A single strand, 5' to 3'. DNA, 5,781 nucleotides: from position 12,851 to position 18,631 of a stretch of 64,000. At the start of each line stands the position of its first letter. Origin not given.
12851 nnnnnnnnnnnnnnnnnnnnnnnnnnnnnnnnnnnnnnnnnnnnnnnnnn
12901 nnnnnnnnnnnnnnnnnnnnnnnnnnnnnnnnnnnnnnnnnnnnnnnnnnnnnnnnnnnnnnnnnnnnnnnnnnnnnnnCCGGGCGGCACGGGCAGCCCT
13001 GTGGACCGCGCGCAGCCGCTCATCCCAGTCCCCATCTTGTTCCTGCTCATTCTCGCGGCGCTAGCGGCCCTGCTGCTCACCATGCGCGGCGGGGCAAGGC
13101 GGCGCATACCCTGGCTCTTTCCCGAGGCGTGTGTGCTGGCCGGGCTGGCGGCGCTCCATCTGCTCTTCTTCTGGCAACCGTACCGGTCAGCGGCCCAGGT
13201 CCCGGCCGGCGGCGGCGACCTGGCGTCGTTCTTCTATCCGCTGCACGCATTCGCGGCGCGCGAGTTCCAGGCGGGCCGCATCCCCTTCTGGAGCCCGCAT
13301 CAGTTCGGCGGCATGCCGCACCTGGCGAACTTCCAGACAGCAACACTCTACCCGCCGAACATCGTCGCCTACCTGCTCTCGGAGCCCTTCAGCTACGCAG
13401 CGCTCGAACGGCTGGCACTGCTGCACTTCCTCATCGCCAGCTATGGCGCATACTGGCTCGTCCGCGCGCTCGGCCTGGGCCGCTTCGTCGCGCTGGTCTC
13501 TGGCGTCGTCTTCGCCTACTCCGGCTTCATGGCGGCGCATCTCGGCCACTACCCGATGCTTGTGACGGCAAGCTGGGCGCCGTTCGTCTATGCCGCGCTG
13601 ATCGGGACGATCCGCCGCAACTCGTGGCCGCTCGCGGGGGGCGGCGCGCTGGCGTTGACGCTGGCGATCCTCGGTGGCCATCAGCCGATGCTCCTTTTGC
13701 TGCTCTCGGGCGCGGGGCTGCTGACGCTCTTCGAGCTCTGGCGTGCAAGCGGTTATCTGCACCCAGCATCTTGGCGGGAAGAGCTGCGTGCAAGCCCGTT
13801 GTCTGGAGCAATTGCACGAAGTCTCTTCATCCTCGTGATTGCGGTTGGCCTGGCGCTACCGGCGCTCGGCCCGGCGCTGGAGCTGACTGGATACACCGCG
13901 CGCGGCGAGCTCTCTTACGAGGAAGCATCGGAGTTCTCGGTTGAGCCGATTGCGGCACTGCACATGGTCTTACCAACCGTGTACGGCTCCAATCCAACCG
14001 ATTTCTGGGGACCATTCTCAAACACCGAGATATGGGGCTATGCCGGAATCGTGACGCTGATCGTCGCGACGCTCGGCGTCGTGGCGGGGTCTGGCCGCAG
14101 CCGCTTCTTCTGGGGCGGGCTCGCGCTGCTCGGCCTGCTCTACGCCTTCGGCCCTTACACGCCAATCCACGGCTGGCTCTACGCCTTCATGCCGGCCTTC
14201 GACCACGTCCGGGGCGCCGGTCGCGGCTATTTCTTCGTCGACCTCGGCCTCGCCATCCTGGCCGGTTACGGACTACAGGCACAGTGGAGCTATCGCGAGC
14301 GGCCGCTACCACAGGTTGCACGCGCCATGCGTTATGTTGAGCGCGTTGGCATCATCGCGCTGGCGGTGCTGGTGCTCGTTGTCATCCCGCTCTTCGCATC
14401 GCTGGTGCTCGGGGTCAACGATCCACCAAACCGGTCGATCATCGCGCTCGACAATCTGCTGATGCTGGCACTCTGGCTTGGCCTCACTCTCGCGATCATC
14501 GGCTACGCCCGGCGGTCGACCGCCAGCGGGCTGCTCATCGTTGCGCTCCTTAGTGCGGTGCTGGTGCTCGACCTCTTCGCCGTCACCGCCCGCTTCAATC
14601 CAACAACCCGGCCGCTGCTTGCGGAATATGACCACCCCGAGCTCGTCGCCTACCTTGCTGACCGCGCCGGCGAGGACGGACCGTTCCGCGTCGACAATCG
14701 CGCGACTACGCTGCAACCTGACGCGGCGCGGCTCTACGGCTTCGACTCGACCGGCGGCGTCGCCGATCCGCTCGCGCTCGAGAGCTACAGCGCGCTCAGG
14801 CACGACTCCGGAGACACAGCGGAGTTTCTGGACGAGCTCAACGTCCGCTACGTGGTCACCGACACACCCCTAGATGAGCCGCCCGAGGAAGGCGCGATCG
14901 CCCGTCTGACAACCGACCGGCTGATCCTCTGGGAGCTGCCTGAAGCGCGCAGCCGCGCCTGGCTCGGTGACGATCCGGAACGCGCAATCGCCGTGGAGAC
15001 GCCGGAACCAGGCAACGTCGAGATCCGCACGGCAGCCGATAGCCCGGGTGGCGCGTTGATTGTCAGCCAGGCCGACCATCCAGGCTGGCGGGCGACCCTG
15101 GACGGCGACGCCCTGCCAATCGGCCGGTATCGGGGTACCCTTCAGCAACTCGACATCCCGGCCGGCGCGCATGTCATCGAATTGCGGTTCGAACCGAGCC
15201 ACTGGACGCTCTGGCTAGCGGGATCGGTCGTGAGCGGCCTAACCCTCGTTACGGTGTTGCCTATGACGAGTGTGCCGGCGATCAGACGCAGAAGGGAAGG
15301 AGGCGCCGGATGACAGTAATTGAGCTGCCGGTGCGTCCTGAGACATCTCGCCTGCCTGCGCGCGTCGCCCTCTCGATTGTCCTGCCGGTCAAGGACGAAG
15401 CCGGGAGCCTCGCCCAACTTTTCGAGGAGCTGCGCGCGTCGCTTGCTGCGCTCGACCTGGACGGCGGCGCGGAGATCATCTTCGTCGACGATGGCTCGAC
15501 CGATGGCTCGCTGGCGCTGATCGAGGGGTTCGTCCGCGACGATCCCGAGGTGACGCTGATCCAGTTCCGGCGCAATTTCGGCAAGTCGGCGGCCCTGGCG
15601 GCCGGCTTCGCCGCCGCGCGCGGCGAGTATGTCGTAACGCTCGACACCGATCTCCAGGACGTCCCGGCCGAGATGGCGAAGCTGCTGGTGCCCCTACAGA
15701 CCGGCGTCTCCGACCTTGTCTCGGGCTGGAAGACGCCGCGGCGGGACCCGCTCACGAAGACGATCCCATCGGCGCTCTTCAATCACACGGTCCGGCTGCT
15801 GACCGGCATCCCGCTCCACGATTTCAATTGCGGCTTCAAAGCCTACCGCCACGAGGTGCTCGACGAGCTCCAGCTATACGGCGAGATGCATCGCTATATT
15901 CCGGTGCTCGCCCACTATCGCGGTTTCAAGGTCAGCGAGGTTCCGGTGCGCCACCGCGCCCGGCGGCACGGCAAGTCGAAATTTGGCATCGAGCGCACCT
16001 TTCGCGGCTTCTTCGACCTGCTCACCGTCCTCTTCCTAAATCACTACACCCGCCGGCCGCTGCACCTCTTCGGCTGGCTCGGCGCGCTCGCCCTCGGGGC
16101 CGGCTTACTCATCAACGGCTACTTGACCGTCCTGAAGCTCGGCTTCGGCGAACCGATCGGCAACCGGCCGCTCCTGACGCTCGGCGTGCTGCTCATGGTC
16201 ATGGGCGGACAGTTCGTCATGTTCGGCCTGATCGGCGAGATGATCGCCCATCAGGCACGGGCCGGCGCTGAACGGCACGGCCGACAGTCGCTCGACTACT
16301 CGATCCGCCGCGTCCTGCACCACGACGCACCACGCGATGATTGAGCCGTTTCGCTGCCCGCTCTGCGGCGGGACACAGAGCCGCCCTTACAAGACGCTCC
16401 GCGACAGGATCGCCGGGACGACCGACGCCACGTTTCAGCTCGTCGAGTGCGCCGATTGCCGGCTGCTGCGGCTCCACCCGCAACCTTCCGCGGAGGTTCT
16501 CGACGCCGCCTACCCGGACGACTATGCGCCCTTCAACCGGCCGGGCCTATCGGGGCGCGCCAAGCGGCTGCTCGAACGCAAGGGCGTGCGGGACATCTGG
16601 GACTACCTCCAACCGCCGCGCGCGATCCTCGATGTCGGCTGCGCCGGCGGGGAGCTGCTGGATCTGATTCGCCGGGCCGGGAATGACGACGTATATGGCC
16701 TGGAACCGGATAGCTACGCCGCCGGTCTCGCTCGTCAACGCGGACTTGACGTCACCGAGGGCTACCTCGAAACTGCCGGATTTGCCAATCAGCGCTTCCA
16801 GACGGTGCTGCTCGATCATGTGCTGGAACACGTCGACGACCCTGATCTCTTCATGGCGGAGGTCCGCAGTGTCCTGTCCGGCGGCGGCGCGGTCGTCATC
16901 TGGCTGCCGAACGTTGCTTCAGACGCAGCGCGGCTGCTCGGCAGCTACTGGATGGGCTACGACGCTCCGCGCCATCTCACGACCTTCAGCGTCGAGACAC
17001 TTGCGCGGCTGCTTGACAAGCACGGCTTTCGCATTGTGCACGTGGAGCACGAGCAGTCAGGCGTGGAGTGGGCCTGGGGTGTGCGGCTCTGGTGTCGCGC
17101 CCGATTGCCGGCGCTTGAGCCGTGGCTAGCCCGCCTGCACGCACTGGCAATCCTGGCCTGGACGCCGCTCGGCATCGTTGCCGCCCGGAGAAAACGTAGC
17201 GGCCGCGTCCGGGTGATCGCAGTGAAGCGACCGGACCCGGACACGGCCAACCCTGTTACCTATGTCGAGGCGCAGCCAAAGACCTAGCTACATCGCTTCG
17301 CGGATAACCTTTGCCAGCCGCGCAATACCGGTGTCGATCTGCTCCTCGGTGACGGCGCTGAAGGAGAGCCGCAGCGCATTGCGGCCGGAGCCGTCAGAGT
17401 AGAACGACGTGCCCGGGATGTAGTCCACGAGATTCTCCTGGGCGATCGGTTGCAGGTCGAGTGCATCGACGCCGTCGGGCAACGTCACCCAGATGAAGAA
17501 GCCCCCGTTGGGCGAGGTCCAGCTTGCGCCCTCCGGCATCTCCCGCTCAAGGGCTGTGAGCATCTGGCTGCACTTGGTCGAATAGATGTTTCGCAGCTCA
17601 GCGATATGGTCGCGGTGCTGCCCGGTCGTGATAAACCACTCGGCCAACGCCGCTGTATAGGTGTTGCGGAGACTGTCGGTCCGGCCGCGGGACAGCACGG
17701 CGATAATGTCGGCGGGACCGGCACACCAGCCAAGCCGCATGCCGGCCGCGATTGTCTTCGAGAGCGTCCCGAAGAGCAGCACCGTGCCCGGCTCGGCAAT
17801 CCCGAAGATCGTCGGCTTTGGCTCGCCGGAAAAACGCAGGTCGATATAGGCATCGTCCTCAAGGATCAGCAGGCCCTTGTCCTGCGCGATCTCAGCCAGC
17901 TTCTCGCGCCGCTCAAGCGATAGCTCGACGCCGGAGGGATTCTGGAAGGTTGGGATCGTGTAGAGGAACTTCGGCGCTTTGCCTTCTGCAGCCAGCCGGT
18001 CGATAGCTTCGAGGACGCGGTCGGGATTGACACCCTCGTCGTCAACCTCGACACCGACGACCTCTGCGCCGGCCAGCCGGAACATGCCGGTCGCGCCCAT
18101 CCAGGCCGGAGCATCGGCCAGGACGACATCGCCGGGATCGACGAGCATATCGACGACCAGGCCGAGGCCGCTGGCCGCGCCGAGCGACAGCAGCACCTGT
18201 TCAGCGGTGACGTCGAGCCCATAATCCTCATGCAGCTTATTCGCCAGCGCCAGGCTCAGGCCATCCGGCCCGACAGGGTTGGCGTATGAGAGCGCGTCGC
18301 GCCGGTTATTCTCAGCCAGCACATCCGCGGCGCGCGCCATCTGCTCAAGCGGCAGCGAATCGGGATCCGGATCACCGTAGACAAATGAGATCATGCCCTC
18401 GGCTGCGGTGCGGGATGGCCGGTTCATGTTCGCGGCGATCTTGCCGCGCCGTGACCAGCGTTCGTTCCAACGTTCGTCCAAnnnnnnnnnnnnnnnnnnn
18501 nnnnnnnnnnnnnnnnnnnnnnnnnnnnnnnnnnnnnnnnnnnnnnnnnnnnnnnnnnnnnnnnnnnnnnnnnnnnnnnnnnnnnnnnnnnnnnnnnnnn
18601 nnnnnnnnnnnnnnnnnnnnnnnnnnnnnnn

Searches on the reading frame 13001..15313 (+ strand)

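Call 26: search_protein_families(library=pfam, proteins=[window:13001-15313:+], max_evalue=0.001)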
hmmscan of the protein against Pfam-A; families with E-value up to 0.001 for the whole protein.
window:13001-15313:+ (770 aa): 1 family
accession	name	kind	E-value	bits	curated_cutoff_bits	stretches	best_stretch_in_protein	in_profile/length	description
PF09586.16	YfhO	-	2.1e-05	23.5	28.5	0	662-734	755-827/835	Bacterial membrane protein YfhO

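Call 94: search_protein_families(library=ncbifam, proteins=[window:13001-15313:+], max_evalue=0.00001)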
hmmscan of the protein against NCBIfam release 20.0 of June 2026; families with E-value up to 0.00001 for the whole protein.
window:13001-15313:+ (770 aa): 0 families

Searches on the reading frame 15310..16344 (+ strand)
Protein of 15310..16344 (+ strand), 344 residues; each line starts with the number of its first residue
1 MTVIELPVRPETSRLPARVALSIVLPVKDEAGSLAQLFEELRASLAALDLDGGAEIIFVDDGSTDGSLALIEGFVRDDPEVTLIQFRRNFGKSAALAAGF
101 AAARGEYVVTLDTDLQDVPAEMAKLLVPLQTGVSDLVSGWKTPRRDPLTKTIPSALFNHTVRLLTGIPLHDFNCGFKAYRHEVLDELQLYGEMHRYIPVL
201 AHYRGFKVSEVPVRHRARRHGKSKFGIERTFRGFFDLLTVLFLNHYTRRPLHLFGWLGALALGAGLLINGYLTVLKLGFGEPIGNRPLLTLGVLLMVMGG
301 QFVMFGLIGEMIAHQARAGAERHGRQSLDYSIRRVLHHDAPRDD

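Call 26: search_protein_families(library=pfam, proteins=[window:15310-16344:+], max_evalue=0.001)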
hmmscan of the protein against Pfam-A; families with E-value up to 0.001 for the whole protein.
window:15310-16344:+ (344 aa): 2 families
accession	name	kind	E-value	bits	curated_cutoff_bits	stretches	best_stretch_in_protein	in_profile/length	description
PF00535.33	Glycos_transf_2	-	4.8e-27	95.4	23.3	1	22-187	1-167/168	Glycosyl transferase family 2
PF10111.15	Glyco_tranf_2_2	-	0.00011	22.3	27.3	1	50-126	26-103/276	Glycosyltransferase like family 2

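Call 94: search_protein_families(library=ncbifam, proteins=[window:15310-16344:+], max_evalue=0.00001)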
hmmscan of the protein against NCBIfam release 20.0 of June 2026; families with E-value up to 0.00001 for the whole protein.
window:15310-16344:+ (344 aa): 13 families
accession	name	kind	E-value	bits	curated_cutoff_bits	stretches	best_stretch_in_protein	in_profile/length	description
NF007986.1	PRK10714.1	equivalog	4.8e-47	160.5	529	1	21-314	8-295/316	undecaprenyl-phosphate 4-deoxy-4-formamido-L-arabinose transferase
NF047588.1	GlcsyltransPgfSStrep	equivalog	1.7e-33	116.1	500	1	20-313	2-288/308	glycosyltransferase PgfS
TIGR04182.1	glyco_TIGR04182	equivalog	2.7e-23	82.8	325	1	22-317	3-287/293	S-layer glycoprotein N-glycosyltransferase AglJ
NF007482.0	PRK10073.1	equivalog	3.7e-13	49.2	423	1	20-127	7-107/334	glycosyltransferase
TIGR03965.1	mycofact_glyco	equivalog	9.9e-13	47.8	280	1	8-138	63-188/467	mycofactocin biosynthesis glycosyltransferase MftF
TIGR03937.1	PgaC_IcaA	equivalog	5.6e-11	42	422.3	1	21-114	47-135/407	poly-beta-1,6-N-acetyl-D-glucosamine synthase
NF041875.1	EPS_EpsD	equivalog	4.4e-10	39.5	370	1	21-126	1-101/325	exopolysaccharide biosynthesis glycosyltransferase EpsD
NF010496.0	PRK13915.1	equivalog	6.4e-09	35.3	262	1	18-130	30-143/307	glucosyl-3-phosphoglycerate synthase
NF041391.1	DPhHxTase_Halo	equivalog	7.4e-08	31.6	375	1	50-223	21-190/213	dolichyl-phosphate hexose transferase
TIGR04283.1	glyco_like_mftF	equivalog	1.4e-07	31.4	182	1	21-115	1-83/221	TIGR04283 family arsenosugar biosynthesis glycosyltransferase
TIGR04242.1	nodulat_NodC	equivalog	9.4e-07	28.1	550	1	23-120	52-147/395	chitooligosaccharide synthase NodC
NF058614.1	PPMAGASynPpgS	equivalog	2.1e-06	27.3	370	1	54-214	27-195/226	polyprenyl-phospho-N-acetylgalactosaminyl synthase PpgS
NF047683.1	TeichurnBiosyTuaG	equivalog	6.1e-06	26.1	400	1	55-124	37-106/252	teichuronic acid biosynthesis protein TuaG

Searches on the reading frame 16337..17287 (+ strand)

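Call 26: search_protein_families(library=pfam, proteins=[window:16337-17287:+], max_evalue=0.001)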
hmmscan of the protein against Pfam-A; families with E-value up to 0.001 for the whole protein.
window:16337-17287:+ (316 aa): 6 families
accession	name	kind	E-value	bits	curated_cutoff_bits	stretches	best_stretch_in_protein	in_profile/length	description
PF13489.12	Methyltransf_23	-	9.5e-24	84.4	27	1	82-236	11-164/164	Methyltransferase domain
PF08241.18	Methyltransf_11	-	2.2e-13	51.1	21.2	1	98-188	1-95/95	Methyltransferase domain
PF13649.12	Methyltransf_25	-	4.4e-10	40.6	27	1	97-184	1-97/97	Methyltransferase domain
PF07021.18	MetW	-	1.5e-09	38.2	21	1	84-193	4-112/193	Methionine biosynthesis protein MetW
PF08242.18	Methyltransf_12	-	3e-07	31.5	30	1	98-185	1-97/98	Methyltransferase domain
PF13847.12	Methyltransf_31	-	3.3e-07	30.5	27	1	96-193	6-114/145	Methyltransferase domain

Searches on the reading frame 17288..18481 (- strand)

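Call 26: search_protein_families(library=pfam, proteins=[window:17288-18481:-], max_evalue=0.001)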
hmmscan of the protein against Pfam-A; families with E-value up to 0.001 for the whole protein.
window:17288-18481:- (397 aa): 2 families
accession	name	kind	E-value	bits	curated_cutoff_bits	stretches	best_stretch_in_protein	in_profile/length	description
PF00155.27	Aminotran_1_2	-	5.7e-40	138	19.7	1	36-389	9-361/361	Aminotransferase class I and II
PF12897.13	Asp_aminotransf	-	3.8e-14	52.8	27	1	133-394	140-410/421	Aspartate amino-transferase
